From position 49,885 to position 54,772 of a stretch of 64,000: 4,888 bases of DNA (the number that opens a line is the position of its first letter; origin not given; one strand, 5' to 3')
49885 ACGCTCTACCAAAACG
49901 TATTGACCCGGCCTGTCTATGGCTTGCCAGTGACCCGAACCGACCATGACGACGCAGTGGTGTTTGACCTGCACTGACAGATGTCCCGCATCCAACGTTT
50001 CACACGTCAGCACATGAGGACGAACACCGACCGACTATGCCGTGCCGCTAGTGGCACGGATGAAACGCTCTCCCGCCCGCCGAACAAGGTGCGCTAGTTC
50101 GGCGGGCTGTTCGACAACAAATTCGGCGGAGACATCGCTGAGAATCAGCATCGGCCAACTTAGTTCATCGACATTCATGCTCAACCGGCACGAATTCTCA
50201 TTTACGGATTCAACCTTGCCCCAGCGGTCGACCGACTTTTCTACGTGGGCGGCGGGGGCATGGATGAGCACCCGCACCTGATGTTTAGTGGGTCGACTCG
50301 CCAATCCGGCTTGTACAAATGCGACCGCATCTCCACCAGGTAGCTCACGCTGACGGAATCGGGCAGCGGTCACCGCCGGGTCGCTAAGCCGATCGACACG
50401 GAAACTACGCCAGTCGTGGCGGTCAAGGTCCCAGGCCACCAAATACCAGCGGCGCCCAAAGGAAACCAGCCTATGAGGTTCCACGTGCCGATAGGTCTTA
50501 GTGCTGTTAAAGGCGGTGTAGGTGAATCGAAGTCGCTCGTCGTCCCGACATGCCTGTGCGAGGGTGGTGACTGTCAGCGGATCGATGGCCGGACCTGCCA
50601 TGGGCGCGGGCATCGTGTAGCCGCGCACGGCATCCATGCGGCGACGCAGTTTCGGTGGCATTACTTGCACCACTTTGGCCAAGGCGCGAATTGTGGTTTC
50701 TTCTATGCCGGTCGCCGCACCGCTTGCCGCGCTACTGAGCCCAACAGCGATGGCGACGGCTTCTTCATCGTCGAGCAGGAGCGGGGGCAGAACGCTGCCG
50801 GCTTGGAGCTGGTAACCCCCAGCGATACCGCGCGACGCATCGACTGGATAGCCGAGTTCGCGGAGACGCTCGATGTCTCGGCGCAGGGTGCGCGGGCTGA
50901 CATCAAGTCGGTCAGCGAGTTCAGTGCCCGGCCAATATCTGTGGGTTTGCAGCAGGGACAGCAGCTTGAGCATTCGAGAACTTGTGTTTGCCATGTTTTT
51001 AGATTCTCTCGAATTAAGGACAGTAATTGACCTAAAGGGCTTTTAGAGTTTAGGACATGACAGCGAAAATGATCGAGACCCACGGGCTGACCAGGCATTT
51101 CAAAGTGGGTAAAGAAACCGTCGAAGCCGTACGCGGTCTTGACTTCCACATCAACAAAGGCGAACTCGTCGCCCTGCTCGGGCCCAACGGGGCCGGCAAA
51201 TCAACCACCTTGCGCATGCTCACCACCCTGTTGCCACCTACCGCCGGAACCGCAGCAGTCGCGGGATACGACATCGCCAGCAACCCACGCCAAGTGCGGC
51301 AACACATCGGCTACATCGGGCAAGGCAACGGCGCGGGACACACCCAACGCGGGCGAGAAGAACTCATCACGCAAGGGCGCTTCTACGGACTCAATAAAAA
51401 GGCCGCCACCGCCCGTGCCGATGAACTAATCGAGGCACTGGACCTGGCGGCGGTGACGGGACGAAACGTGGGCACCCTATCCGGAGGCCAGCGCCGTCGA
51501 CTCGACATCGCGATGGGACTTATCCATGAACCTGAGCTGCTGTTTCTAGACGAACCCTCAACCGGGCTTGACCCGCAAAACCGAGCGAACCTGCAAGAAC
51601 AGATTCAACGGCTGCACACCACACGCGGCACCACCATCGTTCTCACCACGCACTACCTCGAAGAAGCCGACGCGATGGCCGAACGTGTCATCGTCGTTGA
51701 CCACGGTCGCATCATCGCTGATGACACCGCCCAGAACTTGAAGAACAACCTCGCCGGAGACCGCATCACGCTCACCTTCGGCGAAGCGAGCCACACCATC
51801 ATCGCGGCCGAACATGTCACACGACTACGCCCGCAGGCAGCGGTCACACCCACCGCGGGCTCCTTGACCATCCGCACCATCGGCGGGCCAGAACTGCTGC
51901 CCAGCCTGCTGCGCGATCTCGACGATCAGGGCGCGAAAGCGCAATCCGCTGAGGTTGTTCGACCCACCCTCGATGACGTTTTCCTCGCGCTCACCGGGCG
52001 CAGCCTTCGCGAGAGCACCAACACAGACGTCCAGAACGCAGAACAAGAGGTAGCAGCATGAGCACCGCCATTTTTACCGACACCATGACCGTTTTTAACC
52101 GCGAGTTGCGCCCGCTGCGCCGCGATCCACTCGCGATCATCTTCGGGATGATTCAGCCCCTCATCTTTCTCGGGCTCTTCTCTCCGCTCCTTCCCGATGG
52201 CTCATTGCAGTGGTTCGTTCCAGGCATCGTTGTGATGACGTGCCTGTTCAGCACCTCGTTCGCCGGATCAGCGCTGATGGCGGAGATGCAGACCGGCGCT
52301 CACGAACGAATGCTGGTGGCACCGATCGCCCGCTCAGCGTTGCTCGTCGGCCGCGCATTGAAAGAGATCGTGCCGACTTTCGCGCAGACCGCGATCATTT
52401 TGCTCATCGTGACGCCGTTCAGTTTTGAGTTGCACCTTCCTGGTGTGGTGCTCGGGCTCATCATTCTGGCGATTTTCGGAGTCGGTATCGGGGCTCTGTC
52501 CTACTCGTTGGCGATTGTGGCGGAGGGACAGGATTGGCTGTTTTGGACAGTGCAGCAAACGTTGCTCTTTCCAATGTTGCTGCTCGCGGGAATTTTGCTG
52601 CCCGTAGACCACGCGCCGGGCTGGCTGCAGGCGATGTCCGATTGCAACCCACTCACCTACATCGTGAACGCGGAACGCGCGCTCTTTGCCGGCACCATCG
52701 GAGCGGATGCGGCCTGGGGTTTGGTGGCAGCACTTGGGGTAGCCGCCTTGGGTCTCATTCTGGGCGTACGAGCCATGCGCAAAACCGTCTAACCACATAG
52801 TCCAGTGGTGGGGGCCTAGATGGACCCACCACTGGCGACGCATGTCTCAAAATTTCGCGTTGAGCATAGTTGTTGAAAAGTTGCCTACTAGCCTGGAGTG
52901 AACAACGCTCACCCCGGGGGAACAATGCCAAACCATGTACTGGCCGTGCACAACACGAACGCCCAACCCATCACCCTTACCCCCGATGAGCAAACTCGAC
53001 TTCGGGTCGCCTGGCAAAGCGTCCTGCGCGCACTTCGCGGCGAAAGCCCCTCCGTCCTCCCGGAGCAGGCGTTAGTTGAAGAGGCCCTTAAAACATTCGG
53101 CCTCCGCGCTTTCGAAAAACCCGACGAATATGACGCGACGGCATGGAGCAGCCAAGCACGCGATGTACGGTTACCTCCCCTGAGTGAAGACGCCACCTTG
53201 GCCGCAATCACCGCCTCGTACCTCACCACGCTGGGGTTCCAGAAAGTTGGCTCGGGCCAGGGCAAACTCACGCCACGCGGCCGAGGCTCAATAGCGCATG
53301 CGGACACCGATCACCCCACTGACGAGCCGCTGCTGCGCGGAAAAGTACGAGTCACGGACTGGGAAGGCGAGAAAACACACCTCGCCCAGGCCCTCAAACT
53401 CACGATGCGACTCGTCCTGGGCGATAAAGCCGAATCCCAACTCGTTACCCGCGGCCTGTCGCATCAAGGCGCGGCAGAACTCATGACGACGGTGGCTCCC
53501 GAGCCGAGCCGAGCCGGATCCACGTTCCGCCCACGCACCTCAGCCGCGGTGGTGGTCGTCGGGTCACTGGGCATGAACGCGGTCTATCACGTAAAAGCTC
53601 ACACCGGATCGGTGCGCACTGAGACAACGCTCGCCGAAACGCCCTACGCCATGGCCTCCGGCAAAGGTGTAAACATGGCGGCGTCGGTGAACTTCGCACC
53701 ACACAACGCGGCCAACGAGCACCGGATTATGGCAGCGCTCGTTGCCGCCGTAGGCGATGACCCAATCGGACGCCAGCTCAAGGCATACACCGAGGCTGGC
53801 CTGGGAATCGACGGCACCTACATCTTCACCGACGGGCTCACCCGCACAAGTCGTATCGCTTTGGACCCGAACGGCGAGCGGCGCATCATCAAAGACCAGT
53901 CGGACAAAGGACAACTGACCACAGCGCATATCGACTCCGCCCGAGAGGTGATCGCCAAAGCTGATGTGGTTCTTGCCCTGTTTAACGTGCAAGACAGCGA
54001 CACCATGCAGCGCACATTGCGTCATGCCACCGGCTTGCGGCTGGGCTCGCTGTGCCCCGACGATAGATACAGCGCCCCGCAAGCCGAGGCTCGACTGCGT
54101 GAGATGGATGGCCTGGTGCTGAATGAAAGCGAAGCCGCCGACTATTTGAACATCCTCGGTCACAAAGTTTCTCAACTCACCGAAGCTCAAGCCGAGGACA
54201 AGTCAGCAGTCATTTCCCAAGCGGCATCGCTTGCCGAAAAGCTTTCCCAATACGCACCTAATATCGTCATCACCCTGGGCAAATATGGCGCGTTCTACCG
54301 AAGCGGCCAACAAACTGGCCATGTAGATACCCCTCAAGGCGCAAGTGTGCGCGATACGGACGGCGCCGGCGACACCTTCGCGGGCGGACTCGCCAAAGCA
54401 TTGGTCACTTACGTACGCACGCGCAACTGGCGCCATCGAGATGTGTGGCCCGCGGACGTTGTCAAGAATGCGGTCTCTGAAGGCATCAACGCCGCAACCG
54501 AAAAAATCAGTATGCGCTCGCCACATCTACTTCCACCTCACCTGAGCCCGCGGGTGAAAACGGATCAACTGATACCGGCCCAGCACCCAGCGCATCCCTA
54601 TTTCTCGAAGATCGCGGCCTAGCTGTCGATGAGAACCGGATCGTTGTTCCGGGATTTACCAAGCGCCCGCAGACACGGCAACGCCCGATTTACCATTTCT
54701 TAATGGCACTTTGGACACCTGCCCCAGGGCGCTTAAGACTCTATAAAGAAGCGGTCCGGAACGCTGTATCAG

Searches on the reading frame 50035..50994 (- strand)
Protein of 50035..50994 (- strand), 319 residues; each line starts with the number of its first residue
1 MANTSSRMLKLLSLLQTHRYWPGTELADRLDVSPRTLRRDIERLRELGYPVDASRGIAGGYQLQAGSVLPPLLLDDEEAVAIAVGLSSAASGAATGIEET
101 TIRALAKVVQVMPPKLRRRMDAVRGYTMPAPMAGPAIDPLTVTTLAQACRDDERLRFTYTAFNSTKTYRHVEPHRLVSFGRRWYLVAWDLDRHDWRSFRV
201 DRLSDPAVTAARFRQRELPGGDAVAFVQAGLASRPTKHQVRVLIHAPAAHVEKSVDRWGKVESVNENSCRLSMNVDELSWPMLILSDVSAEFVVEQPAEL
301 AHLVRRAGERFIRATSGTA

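Call 31: search_protein_families(library=pfam, proteins=[window:50035-50994:-])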
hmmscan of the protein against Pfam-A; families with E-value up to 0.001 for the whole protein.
window:50035-50994:- (319 aa): 8 families
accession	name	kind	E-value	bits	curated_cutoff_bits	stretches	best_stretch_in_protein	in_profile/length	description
PF13280.12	WYL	-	1.4e-22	79.9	21.8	1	142-206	3-68/70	WYL domain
PF08279.18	HTH_11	-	2.8e-16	59.6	25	1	7-62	1-55/55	HTH domain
PF08220.18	HTH_DeoR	-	8.6e-07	29.1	21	1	7-48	1-42/57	DeoR-like helix-turn-helix domain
PF19187.6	HTH_PafC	-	2.1e-06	28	32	1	6-51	4-49/115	PafC helix-turn-helix domain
PF25583.1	WCX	-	7e-06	26.7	23.9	1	237-310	2-74/76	WCX domain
PF02082.26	Rrf2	-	2.4e-05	25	30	1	7-64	10-66/132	Iron-dependent Transcriptional regulator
PF12840.13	HTH_20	-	0.00013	22.3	27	0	24-48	22-46/51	Helix-turn-helix domain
PF13412.12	HTH_24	-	0.00017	21.5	21.9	0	9-49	6-46/48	Winged helix-turn-helix DNA-binding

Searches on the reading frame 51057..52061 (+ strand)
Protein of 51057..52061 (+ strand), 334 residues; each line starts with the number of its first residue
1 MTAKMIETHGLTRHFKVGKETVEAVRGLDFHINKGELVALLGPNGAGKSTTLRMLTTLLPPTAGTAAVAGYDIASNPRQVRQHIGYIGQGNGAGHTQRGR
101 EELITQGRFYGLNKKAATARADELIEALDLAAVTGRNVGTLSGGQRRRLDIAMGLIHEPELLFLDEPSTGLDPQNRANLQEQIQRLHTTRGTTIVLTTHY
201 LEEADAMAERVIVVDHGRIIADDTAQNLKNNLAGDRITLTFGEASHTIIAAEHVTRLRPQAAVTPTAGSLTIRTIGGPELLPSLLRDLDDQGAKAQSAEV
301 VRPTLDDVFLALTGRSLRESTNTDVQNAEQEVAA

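Call 31: search_protein_families(library=pfam, proteins=[window:51057-52061:+])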
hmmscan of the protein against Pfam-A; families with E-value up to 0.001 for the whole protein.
window:51057-52061:+ (334 aa): 8 families
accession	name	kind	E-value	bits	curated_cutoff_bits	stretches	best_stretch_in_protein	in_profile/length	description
PF00005.33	ABC_tran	-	1.9e-31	109.9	25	1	26-168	2-136/137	ABC transporter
PF13304.12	AAA_21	-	1.9e-12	48.3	27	1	140-199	237-298/304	AAA domain, putative AbiEii toxin, Type IV TA system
PF13732.12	DrrA1-3_C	-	1.7e-05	25.9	27.4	1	226-312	4-80/81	ATP-binding protein DrrA1-3-like, C-terminal domain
PF02463.25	SMC_N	-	5.2e-05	23.2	40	0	110-207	111-208/220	RecF/RecN/SMC N terminal domain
PF13175.12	AAA_15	-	6.1e-05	23.2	32.1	0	159-199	329-369/374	AAA ATPase domain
PF25199.1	nSTAND_NTPase5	-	0.00014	22.2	34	0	19-58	26-64/145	Novel STAND NTPase 5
PF13555.12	AAA_29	-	0.00042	20.4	27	1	29-63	16-50/61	P-loop containing region of AAA domain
PF13401.12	AAA_22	-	0.00044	21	27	0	36-134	6-64/130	AAA domain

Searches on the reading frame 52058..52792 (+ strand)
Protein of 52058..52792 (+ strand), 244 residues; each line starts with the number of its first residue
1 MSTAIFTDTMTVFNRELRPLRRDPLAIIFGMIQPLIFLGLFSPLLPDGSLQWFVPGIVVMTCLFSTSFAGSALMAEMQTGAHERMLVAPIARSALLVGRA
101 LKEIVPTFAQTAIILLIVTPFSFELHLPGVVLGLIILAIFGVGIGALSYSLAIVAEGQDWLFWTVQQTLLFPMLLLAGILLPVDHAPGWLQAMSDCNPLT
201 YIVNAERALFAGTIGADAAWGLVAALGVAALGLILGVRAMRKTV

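Call 50: search_protein_families(library=pfam, proteins=[window:52058-52792:+])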
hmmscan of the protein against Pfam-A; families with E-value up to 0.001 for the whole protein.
window:52058-52792:+ (244 aa): 2 families
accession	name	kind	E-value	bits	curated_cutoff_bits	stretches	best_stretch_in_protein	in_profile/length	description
PF01061.29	ABC2_membrane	-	2.4e-24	86.5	26.9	1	9-209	3-209/211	ABC-2 type transporter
PF12698.13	ABC2_membrane_3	-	1.8e-05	24.4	31.6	1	48-236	159-345/347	ABC-2 family transporter protein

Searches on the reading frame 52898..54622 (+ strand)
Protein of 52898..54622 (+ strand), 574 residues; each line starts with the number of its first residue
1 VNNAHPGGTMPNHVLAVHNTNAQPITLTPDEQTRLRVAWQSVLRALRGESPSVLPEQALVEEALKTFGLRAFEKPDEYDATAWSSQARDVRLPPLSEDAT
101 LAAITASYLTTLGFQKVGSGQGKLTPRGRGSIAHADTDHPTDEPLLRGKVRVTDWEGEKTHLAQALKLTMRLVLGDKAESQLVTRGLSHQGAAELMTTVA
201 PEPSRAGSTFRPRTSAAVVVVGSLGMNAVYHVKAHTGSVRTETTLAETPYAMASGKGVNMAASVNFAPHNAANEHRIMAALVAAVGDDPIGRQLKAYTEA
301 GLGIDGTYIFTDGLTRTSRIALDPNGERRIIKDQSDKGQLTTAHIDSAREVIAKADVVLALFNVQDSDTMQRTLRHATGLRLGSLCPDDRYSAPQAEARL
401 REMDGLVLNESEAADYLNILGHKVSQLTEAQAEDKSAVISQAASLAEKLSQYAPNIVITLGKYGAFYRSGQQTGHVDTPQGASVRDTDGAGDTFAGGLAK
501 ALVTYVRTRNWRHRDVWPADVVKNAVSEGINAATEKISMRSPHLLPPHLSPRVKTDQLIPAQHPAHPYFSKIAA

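Call 31: search_protein_families(library=pfam, proteins=[window:52898-54622:+])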
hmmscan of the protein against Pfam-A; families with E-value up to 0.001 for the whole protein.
window:52898-54622:+ (574 aa): 1 family
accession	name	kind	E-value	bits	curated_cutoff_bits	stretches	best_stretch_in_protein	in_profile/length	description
PF00294.29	PfkB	-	1.2e-24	87.6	25.8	1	218-504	4-271/302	pfkB family carbohydrate kinase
